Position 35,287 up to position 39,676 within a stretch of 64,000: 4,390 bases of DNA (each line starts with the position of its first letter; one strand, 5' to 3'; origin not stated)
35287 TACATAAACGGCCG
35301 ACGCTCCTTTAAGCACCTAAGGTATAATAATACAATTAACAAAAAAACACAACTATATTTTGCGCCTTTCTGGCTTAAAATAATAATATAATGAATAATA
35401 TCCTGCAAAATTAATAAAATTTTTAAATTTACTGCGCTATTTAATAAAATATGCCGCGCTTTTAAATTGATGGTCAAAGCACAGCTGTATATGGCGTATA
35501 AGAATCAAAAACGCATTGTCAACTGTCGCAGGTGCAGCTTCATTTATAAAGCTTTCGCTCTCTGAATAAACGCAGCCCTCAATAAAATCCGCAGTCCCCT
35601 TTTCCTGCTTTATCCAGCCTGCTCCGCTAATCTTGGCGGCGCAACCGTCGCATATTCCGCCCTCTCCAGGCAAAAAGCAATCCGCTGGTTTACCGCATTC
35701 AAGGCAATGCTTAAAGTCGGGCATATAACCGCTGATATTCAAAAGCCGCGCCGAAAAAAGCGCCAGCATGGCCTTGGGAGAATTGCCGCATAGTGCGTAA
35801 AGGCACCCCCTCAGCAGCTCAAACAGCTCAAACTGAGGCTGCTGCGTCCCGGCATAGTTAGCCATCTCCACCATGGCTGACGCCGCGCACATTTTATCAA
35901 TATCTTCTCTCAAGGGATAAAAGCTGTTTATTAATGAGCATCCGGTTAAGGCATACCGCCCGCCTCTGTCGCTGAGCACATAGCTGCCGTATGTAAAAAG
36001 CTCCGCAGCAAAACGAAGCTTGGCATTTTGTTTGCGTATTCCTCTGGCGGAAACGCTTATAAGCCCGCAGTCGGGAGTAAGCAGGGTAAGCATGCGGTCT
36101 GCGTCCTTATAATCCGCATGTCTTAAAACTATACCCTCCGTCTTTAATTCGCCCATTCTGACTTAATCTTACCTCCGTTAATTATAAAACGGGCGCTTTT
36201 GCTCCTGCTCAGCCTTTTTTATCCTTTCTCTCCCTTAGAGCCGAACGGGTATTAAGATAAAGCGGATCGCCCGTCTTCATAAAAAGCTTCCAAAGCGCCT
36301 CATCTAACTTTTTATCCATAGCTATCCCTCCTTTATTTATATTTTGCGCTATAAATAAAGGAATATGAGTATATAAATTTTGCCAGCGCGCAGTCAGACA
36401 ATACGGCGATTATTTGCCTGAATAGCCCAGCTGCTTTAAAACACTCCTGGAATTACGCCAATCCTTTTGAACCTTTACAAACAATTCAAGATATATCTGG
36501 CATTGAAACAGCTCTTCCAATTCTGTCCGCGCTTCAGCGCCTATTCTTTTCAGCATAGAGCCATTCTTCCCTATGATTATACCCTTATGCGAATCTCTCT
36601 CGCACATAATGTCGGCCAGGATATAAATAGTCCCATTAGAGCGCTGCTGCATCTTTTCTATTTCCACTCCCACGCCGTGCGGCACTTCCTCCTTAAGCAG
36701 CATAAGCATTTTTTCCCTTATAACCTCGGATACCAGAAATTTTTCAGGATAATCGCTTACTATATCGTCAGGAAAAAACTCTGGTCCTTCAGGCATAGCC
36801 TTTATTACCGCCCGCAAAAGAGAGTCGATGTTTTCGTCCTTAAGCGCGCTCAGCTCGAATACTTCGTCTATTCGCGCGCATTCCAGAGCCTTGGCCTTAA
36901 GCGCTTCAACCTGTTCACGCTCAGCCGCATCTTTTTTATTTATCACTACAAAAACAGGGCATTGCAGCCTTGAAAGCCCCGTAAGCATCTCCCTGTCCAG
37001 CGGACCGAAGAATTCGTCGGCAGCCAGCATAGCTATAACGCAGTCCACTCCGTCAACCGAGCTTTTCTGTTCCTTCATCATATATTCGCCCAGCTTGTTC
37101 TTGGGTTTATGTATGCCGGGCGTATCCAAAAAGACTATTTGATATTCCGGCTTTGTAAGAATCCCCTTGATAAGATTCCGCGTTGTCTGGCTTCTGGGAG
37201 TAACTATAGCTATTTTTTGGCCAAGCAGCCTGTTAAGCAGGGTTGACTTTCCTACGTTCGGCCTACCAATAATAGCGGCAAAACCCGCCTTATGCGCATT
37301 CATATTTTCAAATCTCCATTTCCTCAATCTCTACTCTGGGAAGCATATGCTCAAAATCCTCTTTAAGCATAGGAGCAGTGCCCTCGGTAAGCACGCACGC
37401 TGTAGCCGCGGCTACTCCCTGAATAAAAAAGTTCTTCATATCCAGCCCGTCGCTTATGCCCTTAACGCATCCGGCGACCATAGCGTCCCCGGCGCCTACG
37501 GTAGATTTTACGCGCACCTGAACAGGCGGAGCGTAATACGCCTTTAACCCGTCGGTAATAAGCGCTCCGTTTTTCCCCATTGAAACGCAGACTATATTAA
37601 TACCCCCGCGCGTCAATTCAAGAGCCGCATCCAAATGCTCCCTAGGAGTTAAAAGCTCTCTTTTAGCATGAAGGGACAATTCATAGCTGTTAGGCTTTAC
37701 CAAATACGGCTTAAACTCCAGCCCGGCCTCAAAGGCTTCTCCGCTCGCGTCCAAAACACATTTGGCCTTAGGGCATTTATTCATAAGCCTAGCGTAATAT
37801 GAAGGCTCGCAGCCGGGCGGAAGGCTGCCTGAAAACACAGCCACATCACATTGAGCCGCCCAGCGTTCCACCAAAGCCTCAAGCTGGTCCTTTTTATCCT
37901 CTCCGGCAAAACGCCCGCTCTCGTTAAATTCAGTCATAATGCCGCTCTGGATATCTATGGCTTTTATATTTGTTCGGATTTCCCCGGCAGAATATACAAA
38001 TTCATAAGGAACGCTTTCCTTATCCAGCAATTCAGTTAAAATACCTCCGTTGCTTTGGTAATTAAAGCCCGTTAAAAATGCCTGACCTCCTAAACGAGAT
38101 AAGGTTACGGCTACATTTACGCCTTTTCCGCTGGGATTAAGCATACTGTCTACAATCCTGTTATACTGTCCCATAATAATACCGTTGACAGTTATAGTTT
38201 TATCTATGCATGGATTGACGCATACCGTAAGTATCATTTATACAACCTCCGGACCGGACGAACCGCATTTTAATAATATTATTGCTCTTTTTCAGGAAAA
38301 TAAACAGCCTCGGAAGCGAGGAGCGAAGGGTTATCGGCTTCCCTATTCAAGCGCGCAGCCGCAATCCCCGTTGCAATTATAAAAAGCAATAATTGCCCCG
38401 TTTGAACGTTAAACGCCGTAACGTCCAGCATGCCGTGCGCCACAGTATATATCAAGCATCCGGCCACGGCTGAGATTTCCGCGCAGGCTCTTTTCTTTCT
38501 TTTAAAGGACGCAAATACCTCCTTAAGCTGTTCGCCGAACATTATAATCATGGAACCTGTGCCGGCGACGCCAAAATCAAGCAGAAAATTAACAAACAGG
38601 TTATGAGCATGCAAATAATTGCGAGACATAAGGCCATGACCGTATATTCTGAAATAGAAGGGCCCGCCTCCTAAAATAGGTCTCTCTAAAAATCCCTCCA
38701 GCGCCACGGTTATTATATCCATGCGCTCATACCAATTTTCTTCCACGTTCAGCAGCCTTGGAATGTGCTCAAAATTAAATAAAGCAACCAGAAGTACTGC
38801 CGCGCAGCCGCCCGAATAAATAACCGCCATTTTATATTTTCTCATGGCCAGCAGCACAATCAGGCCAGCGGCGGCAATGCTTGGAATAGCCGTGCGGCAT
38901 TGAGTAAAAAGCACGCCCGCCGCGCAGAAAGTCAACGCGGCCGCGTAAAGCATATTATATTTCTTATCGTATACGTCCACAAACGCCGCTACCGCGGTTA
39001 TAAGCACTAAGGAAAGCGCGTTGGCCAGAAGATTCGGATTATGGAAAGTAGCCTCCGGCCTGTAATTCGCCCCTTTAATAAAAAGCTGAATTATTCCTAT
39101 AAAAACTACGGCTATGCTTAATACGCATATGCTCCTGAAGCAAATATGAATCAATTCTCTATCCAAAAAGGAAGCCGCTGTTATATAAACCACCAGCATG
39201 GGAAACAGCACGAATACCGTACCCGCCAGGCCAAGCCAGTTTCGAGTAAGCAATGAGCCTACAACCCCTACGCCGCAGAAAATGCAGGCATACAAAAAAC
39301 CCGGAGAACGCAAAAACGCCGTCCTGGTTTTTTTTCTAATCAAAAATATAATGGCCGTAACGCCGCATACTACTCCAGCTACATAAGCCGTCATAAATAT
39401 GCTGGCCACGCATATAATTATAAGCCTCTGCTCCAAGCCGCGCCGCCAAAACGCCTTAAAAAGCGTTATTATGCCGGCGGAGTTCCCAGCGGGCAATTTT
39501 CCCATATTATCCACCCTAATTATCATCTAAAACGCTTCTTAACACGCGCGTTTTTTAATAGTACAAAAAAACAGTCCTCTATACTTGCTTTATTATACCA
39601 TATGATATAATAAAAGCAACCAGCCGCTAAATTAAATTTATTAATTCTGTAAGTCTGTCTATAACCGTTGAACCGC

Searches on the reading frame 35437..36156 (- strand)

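Call 39: search_protein_families(library=pfam, proteins=[window:35437-36156:-], max_evalue=0.00001)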
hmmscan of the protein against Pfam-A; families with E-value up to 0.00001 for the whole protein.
window:35437-36156:- (239 aa): 2 families
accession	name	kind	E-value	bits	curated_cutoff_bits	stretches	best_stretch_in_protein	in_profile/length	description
PF11967.14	RecO_N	-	5.1e-18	65.3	27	1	1-79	1-80/80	Recombination protein O N terminal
PF02565.21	RecO_C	-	4.3e-17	62.7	22.1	1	83-184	1-107/157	Recombination protein O C terminal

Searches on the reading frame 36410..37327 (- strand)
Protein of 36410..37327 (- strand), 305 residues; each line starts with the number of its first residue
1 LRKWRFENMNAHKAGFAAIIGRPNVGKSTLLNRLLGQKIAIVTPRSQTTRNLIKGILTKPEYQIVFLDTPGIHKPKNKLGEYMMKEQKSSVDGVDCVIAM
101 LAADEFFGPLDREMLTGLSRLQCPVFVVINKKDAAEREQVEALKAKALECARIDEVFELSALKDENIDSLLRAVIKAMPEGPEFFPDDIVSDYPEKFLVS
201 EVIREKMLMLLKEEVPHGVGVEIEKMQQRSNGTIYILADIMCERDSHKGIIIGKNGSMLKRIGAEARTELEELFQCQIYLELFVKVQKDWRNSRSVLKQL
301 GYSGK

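Call 39: search_protein_families(library=pfam, proteins=[window:36410-37327:-], max_evalue=0.00001)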
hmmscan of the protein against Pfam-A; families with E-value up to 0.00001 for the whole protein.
window:36410-37327:- (305 aa): 7 families
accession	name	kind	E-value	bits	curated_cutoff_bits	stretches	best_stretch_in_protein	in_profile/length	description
PF01926.29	MMR_HSR1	-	9.4e-25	87.4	21.9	1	17-131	2-113/113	50S ribosome-binding GTPase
PF07650.23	KH_2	-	7.4e-20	71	22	1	214-291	1-78/78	KH domain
PF02421.24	FeoB_N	-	4.2e-13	49.5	27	1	18-173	4-155/156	Ferrous iron transport protein B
PF00009.33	GTP_EFTU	-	1.6e-12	47.9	26.5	1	19-179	8-187/188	Elongation factor Tu GTP binding domain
PF03193.22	RsgA_GTPase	-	1.1e-07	32.3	30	0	15-74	107-170/174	RsgA GTPase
PF00350.29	Dynamin_N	-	1.4e-07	32.1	27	0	18-53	2-36/168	Dynamin family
PF10662.15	PduV-EutP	-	1.6e-06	28.4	21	1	19-172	6-139/143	Ethanolamine utilisation - propanediol utilisation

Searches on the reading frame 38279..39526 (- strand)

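Call 50: search_protein_families(library=pfam, proteins=[window:38279-39526:-], max_evalue=0.00001)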
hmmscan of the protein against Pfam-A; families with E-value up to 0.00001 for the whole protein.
window:38279-39526:- (415 aa): 1 family
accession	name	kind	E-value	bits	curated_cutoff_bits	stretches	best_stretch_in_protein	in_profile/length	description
PF04932.20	Wzy_C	-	7.9e-13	48.9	31.7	1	197-323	2-145/149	O-Antigen ligase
